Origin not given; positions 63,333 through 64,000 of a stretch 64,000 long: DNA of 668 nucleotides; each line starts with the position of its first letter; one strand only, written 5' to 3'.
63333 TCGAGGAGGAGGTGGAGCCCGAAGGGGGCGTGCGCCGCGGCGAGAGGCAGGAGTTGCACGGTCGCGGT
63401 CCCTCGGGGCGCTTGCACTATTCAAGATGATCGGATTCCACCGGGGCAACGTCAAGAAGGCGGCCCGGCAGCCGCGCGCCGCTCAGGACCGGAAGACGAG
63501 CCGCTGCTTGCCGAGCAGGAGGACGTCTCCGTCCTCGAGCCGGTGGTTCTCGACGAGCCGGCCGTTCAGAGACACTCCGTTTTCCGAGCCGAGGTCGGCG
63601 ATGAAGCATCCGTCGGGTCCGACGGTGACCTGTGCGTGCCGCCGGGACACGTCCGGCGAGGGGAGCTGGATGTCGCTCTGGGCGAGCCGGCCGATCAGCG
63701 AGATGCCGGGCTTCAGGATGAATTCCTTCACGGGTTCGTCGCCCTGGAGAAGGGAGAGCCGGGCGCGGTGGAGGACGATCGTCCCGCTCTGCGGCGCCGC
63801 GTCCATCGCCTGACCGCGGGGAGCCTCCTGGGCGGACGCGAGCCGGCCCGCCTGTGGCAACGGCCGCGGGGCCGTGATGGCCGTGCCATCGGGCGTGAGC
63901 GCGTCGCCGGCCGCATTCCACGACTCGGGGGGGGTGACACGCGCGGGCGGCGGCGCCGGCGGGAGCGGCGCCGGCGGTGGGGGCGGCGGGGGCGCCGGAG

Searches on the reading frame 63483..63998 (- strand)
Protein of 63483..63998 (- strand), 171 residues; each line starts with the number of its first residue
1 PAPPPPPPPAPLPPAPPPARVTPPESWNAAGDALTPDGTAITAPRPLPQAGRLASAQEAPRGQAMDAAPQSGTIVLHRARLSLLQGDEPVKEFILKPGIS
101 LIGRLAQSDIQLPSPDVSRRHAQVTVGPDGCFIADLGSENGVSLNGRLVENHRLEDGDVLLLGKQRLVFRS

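Call 90: search_protein_families(library=pfam, proteins=[window:63483-63998:-], max_evalue=0.001)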
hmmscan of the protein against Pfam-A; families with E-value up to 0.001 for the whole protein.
window:63483-63998:- (171 aa): 2 families
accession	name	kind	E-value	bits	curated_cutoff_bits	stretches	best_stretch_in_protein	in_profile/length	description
PF00498.31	FHA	-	3.7e-18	66.1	20.7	1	101-163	2-67/67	FHA domain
PF16697.10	Yop-YscD_cpl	-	4.5e-13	49.7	33.2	1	83-170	2-91/94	Inner membrane component of T3SS, cytoplasmic domain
